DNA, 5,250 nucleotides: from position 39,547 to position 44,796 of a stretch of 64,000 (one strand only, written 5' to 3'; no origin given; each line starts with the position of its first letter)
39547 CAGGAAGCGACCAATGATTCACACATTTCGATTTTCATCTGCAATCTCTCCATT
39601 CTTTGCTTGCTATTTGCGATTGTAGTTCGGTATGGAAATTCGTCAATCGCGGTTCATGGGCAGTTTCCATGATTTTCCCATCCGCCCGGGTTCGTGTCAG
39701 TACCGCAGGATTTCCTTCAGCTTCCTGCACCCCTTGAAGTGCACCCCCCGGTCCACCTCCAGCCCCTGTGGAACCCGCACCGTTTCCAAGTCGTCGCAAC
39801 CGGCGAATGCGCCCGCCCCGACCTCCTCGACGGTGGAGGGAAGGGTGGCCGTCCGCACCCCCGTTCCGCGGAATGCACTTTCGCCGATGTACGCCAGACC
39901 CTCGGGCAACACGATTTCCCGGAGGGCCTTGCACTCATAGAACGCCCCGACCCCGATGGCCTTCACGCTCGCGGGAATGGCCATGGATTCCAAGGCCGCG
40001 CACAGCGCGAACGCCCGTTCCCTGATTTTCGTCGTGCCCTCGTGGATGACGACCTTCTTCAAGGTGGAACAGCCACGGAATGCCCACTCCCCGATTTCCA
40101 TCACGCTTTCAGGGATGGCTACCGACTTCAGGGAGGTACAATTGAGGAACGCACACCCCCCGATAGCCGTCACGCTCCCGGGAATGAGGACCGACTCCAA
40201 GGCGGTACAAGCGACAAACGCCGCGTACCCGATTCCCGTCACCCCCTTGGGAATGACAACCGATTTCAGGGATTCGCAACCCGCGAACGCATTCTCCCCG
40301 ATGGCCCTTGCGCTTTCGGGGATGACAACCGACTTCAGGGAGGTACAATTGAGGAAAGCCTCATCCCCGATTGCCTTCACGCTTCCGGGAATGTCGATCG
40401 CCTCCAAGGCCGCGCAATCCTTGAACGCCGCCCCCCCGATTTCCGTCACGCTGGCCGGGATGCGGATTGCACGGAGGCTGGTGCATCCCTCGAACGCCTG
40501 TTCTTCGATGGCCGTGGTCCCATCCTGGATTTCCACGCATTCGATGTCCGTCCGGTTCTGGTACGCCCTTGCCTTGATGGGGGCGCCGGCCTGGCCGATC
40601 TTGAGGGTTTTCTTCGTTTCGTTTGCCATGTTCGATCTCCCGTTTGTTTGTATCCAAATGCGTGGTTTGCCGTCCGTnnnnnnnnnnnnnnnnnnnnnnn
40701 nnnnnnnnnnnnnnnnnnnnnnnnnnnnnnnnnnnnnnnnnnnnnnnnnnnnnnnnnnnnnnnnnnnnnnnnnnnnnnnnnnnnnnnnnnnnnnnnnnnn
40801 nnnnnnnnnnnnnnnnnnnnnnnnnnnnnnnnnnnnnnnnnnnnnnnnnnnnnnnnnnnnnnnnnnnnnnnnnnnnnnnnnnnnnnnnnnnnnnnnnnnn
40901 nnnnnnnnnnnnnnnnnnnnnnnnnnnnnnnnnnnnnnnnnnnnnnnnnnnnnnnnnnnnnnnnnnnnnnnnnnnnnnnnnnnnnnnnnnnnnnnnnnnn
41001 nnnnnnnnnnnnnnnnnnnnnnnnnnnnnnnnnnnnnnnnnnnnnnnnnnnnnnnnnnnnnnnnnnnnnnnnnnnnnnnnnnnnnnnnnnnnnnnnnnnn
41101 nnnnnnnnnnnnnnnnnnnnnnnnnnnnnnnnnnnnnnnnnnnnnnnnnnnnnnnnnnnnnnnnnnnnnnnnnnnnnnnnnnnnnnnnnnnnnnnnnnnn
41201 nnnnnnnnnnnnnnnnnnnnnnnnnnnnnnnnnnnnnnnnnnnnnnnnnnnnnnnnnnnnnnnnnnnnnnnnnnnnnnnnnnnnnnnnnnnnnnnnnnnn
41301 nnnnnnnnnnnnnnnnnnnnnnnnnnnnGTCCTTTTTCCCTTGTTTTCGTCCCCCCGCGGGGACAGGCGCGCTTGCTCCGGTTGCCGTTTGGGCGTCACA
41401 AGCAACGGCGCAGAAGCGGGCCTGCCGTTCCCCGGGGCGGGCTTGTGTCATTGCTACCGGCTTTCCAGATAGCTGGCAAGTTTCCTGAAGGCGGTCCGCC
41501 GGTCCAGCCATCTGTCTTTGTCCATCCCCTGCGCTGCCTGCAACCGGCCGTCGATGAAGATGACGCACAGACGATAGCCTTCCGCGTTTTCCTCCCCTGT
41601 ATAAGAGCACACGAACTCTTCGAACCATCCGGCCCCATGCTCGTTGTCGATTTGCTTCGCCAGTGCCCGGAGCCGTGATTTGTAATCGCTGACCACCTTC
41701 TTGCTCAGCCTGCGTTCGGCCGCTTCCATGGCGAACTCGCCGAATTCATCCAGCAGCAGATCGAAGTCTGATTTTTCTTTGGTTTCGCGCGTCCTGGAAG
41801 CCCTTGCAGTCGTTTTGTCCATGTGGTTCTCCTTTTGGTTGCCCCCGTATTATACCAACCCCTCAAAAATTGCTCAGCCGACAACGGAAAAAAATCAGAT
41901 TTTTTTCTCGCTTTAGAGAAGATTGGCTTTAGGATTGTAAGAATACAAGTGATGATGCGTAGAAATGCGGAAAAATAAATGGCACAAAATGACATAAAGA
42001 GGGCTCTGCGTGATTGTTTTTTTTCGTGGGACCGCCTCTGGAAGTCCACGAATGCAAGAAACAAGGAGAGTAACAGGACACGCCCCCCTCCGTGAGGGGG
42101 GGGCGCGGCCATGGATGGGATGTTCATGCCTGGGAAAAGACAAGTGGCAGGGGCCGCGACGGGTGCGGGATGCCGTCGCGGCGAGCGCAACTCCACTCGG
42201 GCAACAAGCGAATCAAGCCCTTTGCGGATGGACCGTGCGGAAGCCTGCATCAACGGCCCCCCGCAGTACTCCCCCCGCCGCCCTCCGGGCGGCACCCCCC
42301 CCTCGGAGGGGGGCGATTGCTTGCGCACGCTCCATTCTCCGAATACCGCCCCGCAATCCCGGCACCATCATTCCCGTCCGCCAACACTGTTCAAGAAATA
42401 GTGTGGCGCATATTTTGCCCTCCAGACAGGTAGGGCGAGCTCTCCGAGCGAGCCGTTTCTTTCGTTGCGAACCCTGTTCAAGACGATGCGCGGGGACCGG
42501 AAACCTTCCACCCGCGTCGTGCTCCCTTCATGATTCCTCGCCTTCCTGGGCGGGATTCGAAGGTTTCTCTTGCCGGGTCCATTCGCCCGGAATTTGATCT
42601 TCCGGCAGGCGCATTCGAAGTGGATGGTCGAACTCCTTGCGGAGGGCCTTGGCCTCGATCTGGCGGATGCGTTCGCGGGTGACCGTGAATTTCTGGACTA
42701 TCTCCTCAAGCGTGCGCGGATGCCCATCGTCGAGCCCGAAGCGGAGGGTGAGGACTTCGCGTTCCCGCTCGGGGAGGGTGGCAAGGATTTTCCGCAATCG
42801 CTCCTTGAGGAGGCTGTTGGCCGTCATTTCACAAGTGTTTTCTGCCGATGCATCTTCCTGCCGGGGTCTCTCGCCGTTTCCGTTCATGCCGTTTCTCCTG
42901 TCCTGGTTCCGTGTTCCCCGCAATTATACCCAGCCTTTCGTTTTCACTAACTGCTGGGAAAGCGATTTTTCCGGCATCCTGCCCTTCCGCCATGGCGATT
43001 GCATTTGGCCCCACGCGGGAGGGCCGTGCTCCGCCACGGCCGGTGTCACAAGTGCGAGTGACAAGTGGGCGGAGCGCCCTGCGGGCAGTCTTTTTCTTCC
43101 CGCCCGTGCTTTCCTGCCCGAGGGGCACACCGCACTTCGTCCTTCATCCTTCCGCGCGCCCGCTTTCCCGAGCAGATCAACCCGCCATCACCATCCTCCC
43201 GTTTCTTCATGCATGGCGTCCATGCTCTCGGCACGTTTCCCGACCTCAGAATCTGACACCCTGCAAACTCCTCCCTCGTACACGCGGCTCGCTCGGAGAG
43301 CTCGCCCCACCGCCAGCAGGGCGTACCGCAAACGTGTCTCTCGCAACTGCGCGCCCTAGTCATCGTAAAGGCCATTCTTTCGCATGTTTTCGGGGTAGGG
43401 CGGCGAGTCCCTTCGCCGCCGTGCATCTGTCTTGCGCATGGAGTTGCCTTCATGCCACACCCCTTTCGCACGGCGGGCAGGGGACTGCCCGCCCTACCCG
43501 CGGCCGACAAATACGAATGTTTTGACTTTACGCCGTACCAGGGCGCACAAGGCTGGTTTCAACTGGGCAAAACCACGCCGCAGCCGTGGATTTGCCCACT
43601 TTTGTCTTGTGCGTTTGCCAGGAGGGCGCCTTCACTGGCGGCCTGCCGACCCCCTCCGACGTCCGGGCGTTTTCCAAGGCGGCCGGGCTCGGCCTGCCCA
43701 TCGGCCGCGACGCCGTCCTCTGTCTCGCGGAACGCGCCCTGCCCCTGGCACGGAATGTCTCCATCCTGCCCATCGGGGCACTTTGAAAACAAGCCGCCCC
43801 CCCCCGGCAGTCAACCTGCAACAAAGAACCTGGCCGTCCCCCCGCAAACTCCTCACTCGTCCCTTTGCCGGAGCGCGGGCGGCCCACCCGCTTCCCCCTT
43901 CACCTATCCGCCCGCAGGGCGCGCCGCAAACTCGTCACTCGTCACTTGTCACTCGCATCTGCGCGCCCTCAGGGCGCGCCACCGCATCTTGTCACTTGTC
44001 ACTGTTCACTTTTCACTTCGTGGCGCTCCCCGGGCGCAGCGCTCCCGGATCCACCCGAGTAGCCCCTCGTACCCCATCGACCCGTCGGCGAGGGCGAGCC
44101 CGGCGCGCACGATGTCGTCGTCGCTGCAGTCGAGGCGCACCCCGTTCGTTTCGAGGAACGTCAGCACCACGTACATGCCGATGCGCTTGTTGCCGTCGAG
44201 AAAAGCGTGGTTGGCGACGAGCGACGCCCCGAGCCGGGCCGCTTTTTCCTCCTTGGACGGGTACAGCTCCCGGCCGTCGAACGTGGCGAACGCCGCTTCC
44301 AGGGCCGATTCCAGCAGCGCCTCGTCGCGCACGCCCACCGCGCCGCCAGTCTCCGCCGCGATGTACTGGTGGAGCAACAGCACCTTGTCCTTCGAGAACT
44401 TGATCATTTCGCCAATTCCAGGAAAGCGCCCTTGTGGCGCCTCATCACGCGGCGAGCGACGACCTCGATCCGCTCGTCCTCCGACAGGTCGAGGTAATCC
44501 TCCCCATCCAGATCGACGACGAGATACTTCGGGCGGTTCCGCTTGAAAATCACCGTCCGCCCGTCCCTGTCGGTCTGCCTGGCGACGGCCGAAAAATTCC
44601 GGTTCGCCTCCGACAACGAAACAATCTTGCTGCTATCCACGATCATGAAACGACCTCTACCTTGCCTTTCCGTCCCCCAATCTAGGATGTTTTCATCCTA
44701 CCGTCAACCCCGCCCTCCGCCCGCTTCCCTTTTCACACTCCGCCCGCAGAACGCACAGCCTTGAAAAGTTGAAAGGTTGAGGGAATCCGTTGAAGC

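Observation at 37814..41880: Self-promoted lower-G+C operon built around a cytoplasmic BspA-type LRR protein: candidate uncharacterised conflict/defence module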

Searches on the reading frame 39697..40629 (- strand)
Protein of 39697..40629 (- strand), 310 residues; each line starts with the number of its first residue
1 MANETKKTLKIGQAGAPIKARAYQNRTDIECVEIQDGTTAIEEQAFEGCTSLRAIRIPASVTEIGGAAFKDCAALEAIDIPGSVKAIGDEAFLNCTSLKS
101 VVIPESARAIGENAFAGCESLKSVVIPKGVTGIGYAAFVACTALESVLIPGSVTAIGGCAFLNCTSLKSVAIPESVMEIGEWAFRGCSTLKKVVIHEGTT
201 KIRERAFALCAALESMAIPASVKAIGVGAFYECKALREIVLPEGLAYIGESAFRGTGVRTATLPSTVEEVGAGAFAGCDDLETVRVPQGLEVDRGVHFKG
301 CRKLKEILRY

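Call 3: search_protein_families(library=pfam, max_evalue=1, proteins=[window:39697-40629:-])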
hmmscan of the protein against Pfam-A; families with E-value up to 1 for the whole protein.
window:39697-40629:- (310 aa): 5 families
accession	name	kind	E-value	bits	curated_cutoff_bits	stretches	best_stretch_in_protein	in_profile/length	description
PF13306.12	LRR_5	-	7.7e-91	301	27.7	3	18-144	3-126/127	BspA type Leucine rich repeat region (6 copies)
PF13855.12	LRR_8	-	1.5e-06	28.3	27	0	84-123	13-53/61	Leucine rich repeat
PF23952.1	LRR_EndoS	-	0.00019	22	27.9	0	40-101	49-111/116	Endo-beta-N-acetylglucosaminidase EndoS LRR domain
PF10660.14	MitoNEET_N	-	0.031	14.7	23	0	98-139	16-55/64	Iron-containing outer mitochondrial membrane protein N-terminus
PF01457.22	Peptidase_M8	-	0.039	13.1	21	0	83-125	481-523/529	Leishmanolysin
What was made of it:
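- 39697..40629 (-): 310-aa BspA-type LRR_5 protein with no N-terminal signal peptide. Pfam LRR_5 E 7.7e-91 (call 3).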

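Call 4: search_protein_families(library=padloc, max_evalue=1, proteins=[window:39697-40629:-])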
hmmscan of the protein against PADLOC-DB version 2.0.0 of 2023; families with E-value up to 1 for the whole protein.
window:39697-40629:- (310 aa): 0 families

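Call 5: search_protein_families(library=ncbifam, max_evalue=1, proteins=[window:39697-40629:-])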
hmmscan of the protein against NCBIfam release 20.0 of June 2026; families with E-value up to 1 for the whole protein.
window:39697-40629:- (310 aa): 4 families
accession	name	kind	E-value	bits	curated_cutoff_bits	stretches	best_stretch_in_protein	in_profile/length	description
NF047961.1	adhesin_HupY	equivalog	2e-32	112.3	1250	3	120-207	187-273/978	leucine-rich repeat adhesin HupY/LrrG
NF045861.1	glide_Gli349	exception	2.3e-21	74.3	1750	5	163-231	2675-2742/3169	gliding machinery surface structure protein Gli349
TIGR02167.2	Liste_lipo_26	repeat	4.9e-06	26.2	30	0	115-123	2-10/26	PARCEL repeat-containing surface protein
NF005691.0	PRK07494.1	equivalog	0.16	10.5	459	0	211-248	352-389/404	UbiH/UbiF family hydroxylase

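Call 6: search_protein_families(library=phrogs, max_evalue=1, proteins=[window:39697-40629:-])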
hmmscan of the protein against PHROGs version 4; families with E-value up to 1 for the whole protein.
window:39697-40629:- (310 aa): 8 families
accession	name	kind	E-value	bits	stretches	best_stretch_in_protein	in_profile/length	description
phrog_35892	-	unknown function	2.6e-61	208.5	3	176-307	542-674/1181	-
phrog_18805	-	unknown function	7.5e-47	161.2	3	18-124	300-403/457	-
phrog_9915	-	unknown function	2.1e-08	32.9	1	63-284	1182-1412/1813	-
phrog_30056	-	unknown function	0.0064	17.3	1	201-221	17-37/45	-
phrog_17916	-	unknown function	0.38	11.7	0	156-210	7-61/78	-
phrog_24278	-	moron, auxiliary metabolic gene and host takeover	0.48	11.6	0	166-203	15-52/166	membrane protein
phrog_28460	-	unknown function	0.48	11.6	0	158-167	42-51/56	-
phrog_7706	-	unknown function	0.48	11.3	0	220-238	39-57/60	-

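Call 12: find_encoding_contigs(protein=window:39697-40629:-, flank=10000, max_places=6)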
Protein window:39697-40629:- (310 aa): 20 contigs read that carry it; 4 places shown.
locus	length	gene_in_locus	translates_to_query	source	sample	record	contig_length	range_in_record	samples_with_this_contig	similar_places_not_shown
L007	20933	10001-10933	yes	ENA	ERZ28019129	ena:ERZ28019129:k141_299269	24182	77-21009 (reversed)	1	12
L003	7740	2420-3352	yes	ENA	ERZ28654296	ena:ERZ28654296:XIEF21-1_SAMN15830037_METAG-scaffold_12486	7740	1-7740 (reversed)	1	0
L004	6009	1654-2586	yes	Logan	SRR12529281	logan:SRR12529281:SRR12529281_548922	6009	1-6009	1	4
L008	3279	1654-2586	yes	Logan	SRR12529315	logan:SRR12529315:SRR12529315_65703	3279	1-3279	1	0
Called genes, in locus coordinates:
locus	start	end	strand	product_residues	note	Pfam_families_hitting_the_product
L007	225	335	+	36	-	-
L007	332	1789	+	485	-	-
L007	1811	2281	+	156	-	PF05932:CesT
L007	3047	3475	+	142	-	PF02537:CRCB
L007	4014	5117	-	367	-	PF13306:LRR_5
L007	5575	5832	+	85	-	-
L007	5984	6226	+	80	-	PF02604:PhdYeFM_antitox (weak)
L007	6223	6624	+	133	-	PF02661:Fic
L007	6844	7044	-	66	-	-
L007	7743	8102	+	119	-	PF04545:Sigma70_r4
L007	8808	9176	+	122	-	-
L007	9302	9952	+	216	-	-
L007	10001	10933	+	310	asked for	-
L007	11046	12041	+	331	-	-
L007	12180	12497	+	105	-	-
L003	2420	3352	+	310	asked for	-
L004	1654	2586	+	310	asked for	-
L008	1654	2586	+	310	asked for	-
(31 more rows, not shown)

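Call 99: find_related_loci(query=window:39697-40629:-, collection=viral_contigs, flank=5000)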
Query window:39697-40629:- (310 aa) in viral_contigs; peptide patterns used: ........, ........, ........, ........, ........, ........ (x = any residue, [..] = any of these).
4 stretches matched a pattern; 1 encode a relative of the query (tblastn E <= 1e-3); 1 distinct loci.
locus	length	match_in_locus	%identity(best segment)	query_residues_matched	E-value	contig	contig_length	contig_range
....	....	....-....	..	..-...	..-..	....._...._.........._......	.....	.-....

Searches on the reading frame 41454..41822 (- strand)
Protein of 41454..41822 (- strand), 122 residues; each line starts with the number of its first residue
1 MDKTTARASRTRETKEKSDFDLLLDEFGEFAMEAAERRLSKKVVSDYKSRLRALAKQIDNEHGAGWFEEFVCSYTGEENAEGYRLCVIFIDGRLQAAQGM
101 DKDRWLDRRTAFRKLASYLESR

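Call 3: search_protein_families(library=pfam, max_evalue=1, proteins=[window:41454-41822:-])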
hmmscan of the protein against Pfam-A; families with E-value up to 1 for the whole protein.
window:41454-41822:- (122 aa): 0 families

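Call 4: search_protein_families(library=padloc, max_evalue=1, proteins=[window:41454-41822:-])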
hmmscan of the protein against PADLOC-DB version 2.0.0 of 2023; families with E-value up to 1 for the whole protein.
window:41454-41822:- (122 aa): 0 families

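Call 5: search_protein_families(library=ncbifam, max_evalue=1, proteins=[window:41454-41822:-])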
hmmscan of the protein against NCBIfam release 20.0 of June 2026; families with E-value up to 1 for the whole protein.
window:41454-41822:- (122 aa): 1 family
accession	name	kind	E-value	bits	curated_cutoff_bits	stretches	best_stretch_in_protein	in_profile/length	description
TIGR02258.1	2_5_ligase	equivalog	0.13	12.2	65.7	1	12-62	62-109/180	RNA 2',3'-cyclic phosphodiesterase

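Call 6: search_protein_families(library=phrogs, max_evalue=1, proteins=[window:41454-41822:-])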
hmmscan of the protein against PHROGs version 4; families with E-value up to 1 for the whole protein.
window:41454-41822:- (122 aa): 2 families
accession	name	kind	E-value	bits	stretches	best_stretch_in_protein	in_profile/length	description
phrog_13271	-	unknown function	0.062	14.3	1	24-56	19-51/82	-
phrog_19128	-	unknown function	0.11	13.7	1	12-50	117-154/164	-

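Call 86: search_dna_similar(query=window:41454-41822:-, collection=plasmids, mode=protein, max_evalue=0.01, max_rows=10)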
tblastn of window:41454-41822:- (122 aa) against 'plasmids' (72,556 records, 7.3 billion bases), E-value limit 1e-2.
No match.

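Call 90: search_solved_structures(query=window:41454-41822:-, max_evalue=10, show_alignments=2)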
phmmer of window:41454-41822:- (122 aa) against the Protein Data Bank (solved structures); distinct sequences matched with E-value up to 10: 1.
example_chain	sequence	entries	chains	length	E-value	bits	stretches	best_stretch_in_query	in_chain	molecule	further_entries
9qos_A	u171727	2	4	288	1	12.9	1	44-85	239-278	Aminoglycoside 3'-phosphotransferase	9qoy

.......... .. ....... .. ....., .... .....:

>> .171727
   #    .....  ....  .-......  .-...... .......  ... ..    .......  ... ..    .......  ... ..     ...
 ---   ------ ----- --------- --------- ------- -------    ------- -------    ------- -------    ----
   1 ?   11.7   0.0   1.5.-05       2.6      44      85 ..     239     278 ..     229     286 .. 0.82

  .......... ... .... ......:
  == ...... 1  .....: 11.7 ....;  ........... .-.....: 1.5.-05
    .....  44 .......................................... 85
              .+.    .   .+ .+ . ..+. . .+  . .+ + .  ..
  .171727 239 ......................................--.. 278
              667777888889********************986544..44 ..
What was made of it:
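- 41454..41822 (-): 122-aa ORF with no family match; most likely the 5' remnant of a longer gene. No hit in Pfam, PADLOC, NCBIfam, PHROGs or PDB (calls 3-6, 90).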

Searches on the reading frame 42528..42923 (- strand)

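Call 3: search_protein_families(library=pfam, max_evalue=1, proteins=[window:42528-42923:-])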
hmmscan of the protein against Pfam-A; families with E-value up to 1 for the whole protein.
window:42528-42923:- (131 aa): 3 families
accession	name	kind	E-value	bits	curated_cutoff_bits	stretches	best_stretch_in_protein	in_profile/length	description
PF04545.22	Sigma70_r4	-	1.4e-17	63.3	24.1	1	47-96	2-47/50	Sigma-70, region 4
PF08281.18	Sigma70_r4_2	-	0.00044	20.3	25.7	1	41-62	2-23/54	Sigma-70, region 4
PF10025.14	DUF2267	-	0.042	14.5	29.8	0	19-55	84-120/122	Uncharacterized conserved protein (DUF2267)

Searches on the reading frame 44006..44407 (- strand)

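Call 3: search_protein_families(library=pfam, max_evalue=1, proteins=[window:44006-44407:-])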
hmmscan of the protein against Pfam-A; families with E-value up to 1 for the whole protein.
window:44006-44407:- (133 aa): 1 family
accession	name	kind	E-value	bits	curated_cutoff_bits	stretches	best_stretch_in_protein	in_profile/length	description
PF02661.23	Fic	-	7.4e-15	56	24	1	4-85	2-93/93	Fic/DOC family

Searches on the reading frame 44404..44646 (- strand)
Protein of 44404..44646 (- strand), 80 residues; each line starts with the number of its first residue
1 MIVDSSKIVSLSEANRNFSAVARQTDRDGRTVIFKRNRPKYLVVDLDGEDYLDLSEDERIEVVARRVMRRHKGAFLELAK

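Call 3: search_protein_families(library=pfam, max_evalue=1, proteins=[window:44404-44646:-])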
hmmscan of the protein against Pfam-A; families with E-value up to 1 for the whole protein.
window:44404-44646:- (80 aa): 1 family
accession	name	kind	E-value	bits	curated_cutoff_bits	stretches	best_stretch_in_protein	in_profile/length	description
PF02604.26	PhdYeFM_antitox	-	9.2e-07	29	29.8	1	7-61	2-55/74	Antitoxin Phd_YefM, type II toxin-antitoxin system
